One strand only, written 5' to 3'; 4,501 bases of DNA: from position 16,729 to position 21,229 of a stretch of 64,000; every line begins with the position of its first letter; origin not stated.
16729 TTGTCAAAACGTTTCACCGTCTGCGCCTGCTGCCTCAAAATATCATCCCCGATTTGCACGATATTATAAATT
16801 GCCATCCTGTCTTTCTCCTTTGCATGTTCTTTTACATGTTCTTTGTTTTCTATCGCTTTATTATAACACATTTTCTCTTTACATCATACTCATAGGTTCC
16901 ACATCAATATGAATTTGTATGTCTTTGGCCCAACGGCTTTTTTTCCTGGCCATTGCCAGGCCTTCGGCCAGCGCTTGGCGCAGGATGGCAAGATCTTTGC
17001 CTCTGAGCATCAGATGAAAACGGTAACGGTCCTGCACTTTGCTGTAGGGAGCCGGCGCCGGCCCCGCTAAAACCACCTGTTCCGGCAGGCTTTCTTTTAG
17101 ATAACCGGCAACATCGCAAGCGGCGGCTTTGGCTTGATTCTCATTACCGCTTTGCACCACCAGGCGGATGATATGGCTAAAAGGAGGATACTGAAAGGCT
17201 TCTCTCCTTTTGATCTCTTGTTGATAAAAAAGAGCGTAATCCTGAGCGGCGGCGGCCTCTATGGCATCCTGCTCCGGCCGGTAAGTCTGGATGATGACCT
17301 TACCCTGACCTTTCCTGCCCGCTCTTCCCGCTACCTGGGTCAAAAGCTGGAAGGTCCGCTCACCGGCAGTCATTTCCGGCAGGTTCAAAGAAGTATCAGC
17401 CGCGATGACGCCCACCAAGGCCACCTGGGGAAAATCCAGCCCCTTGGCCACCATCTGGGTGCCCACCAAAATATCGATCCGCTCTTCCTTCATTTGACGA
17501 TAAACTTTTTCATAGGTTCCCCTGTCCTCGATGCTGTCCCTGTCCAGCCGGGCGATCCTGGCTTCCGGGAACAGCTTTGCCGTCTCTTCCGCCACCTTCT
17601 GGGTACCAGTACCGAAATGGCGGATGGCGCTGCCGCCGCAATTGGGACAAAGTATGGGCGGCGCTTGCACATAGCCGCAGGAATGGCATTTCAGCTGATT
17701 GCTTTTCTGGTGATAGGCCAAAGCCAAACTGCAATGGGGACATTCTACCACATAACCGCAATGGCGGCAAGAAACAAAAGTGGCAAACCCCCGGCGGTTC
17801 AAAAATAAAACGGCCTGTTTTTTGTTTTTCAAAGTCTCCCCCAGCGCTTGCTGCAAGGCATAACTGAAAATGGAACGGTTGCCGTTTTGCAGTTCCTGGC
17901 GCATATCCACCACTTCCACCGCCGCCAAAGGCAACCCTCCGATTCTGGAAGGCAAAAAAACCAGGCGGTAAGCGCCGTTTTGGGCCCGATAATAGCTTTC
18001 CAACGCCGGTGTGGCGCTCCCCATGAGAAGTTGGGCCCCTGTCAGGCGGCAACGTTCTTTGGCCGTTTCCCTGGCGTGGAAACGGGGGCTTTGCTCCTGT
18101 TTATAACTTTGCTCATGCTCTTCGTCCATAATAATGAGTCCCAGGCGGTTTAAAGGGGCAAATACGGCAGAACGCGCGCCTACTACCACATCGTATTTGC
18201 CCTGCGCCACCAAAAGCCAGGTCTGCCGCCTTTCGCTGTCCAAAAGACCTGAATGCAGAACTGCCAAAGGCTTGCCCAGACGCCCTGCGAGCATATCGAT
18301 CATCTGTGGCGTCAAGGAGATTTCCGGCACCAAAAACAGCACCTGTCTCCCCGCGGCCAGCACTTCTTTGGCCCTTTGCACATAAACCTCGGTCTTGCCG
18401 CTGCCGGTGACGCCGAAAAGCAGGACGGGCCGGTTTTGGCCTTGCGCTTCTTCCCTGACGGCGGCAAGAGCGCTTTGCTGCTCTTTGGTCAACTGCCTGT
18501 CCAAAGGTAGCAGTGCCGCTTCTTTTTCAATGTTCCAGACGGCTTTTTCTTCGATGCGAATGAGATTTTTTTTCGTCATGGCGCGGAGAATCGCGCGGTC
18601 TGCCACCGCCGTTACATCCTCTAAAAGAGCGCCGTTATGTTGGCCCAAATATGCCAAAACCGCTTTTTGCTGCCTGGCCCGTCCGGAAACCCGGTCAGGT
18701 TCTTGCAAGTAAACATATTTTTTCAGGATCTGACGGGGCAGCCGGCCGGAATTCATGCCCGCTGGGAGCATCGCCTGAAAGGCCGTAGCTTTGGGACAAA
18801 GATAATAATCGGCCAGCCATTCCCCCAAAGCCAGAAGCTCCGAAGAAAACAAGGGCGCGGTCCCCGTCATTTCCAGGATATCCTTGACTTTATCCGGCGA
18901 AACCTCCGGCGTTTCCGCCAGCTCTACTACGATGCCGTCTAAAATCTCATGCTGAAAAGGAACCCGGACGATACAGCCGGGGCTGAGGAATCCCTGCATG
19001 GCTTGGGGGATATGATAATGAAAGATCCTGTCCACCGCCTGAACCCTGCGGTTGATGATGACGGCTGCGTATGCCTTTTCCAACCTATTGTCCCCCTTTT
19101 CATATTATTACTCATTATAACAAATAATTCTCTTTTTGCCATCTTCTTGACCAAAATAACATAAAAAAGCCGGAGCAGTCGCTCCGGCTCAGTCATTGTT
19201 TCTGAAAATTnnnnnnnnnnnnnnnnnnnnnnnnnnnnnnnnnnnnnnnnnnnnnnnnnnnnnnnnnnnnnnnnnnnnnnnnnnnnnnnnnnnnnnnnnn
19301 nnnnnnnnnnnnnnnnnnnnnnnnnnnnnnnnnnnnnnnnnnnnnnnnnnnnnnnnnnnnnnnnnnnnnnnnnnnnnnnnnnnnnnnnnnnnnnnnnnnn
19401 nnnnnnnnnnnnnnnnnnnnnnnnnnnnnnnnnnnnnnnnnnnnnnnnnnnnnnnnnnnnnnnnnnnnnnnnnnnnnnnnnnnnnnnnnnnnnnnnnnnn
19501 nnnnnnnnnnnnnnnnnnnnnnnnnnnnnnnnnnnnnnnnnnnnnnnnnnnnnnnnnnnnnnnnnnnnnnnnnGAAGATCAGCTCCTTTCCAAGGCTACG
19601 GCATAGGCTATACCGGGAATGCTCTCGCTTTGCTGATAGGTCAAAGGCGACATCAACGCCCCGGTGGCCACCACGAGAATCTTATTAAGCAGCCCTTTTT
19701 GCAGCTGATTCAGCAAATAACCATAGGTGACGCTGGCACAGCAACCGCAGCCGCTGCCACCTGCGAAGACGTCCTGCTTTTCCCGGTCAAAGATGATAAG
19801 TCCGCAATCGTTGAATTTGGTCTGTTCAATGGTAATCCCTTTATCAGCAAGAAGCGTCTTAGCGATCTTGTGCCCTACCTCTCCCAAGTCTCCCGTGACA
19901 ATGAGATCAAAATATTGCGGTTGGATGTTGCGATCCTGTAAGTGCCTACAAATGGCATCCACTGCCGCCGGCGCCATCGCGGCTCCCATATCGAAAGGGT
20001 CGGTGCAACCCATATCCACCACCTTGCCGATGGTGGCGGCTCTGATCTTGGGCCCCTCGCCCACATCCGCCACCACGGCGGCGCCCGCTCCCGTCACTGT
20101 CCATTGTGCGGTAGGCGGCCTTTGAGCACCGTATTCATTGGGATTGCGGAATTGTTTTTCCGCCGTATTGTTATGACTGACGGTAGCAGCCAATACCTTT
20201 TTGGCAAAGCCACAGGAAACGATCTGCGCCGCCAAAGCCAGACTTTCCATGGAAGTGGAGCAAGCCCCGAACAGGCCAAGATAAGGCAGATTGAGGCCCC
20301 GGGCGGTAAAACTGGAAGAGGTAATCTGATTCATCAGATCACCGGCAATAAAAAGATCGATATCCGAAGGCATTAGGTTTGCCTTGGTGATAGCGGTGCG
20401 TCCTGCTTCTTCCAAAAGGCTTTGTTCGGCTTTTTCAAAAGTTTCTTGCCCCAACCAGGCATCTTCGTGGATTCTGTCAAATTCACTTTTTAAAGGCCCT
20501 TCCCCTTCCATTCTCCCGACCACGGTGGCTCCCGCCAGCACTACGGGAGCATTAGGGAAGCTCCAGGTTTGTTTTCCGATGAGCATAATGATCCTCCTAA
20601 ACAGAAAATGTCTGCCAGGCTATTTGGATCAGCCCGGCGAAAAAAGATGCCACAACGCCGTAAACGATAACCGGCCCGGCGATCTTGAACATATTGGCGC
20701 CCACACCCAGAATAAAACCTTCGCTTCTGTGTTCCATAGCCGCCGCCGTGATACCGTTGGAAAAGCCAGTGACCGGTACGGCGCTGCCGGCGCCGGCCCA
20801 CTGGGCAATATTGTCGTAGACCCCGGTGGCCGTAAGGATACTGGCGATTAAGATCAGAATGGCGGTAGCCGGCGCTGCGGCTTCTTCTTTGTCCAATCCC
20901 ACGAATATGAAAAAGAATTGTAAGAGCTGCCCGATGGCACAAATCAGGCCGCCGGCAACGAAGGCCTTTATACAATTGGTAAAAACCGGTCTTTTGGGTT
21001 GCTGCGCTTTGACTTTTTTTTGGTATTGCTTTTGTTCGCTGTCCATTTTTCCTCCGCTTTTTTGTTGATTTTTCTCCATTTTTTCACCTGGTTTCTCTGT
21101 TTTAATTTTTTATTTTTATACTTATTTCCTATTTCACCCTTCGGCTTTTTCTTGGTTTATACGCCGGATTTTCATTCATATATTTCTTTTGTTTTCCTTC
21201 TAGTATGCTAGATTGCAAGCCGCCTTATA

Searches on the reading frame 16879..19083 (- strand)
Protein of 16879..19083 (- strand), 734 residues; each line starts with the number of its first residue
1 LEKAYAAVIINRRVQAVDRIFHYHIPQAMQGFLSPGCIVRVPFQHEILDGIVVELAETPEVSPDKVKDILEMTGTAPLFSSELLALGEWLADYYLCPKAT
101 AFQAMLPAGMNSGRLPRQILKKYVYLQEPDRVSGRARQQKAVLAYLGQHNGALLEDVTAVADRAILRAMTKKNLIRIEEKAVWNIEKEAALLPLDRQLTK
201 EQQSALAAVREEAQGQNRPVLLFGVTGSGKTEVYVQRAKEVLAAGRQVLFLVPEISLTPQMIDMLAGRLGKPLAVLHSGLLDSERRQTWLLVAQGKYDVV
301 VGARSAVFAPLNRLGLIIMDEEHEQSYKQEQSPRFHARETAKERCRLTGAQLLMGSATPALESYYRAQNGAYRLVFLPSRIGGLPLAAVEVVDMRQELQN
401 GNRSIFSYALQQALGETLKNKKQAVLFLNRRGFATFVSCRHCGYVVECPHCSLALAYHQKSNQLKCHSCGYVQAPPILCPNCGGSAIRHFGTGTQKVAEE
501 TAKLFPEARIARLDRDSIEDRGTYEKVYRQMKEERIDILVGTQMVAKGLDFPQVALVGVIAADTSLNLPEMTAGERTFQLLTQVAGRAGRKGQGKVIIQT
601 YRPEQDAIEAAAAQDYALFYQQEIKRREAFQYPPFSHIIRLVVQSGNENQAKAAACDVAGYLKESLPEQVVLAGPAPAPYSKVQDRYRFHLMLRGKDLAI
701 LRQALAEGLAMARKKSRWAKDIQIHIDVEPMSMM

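Call 51: search_protein_families(library=ncbifam, proteins=[window:16879-19083:-], max_evalue=1e-10)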
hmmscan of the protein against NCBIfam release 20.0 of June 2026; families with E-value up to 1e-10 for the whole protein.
window:16879-19083:- (734 aa): 22 families
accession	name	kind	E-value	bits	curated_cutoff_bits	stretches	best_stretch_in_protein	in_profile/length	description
NF004066.1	PRK05580.1-3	equivalog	1.1e-255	850.8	813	2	121-733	173-788/788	primosomal protein N'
TIGR00595.1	priA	equivalog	1e-192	641.3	230.35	1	221-731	1-509/509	replication restart helicase PriA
NF004067.0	PRK05580.1-4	equivalog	1.4e-189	632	763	1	17-733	14-736/737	primosomal protein N'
NF004068.0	PRK05580.1-5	equivalog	1.4e-188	628.6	1249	1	131-734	189-795/795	primosomal protein N'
NF004070.0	PRK05580.2-2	equivalog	5.7e-181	603.3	921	1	14-734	19-729/729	primosomal protein N'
NF004065.0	PRK05580.1-1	equivalog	5e-167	557.3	858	1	17-731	12-729/731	primosomal protein N'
NF004071.0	PRK05580.2-3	equivalog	4.5e-149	497.7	1105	1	15-733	24-734/735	primosomal protein N'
NF004069.0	PRK05580.2-1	equivalog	2.2e-135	452.5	767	1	186-731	100-609/612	primosomal protein N'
NF004072.0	PRK05580.2-4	equivalog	3.4e-134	448.5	1030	1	194-732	118-646/648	primosomal protein N'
NF011453.0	PRK14873.1-3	equivalog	2e-54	184.8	812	1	5-727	15-648/653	primosome assembly protein PriA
NF011452.0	PRK14873.1-2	equivalog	1.6e-47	162.2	980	1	227-682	208-646/708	primosomal protein N'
NF011455.0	PRK14873.1-5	equivalog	1.1e-37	129.7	969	1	231-639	175-582/675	primosomal protein N'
NF011454.0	PRK14873.1-4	equivalog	3.5e-36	124.7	951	1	14-518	7-450/651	primosomal protein N'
TIGR00643.1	recG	equivalog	7.1e-18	64.6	659.4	1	180-359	218-396/629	ATP-dependent DNA helicase RecG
NF011451.0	PRK14873.1-1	equivalog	2.2e-15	55.9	1147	0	5-350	31-363/764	primosome assembly protein PriA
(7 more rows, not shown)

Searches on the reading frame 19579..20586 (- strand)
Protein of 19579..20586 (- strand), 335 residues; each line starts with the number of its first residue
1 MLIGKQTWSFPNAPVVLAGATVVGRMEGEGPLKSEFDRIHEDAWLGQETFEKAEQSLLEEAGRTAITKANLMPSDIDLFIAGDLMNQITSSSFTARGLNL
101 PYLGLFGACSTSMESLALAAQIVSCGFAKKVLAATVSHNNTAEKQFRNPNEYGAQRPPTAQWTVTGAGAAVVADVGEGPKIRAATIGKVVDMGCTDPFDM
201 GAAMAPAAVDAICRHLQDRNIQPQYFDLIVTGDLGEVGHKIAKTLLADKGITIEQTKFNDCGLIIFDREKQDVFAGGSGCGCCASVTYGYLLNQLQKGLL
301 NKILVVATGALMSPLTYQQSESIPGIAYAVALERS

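Call 51: search_protein_families(library=ncbifam, proteins=[window:19579-20586:-], max_evalue=1e-10)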
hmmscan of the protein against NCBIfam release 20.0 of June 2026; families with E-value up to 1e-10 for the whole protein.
window:19579-20586:- (335 aa): 3 families
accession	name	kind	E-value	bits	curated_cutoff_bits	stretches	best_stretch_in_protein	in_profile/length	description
NF009069.0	PRK12404.1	subfamily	3.7e-159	529.1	442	1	1-333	1-332/338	stage V sporulation protein AD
NF006160.0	PRK08304.1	subfamily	3.2e-150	499.4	402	1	2-334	4-335/337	stage V sporulation protein AD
TIGR02845.1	spore_V_AD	equivalog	2e-147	490.2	411.8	1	5-333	1-327/327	stage V sporulation protein AD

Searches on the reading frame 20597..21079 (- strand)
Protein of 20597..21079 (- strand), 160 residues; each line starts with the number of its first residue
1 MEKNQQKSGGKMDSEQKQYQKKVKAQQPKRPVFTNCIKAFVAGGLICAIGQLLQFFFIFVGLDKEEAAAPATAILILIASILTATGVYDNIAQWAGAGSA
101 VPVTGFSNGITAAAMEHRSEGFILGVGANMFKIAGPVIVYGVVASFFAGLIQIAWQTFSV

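Call 51: search_protein_families(library=ncbifam, proteins=[window:20597-21079:-], max_evalue=1e-10)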
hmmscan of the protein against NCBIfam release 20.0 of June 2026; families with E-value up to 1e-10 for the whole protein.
window:20597-21079:- (160 aa): 2 families
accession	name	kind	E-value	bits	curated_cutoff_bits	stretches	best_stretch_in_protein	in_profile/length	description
TIGR02838.1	spore_V_AC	equivalog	2.3e-55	186.2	164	1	17-153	1-138/141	stage V sporulation protein AC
TIGR02839.1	spore_V_AE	equivalog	2.5e-14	53.5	131.1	1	37-151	2-109/114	stage V sporulation protein AE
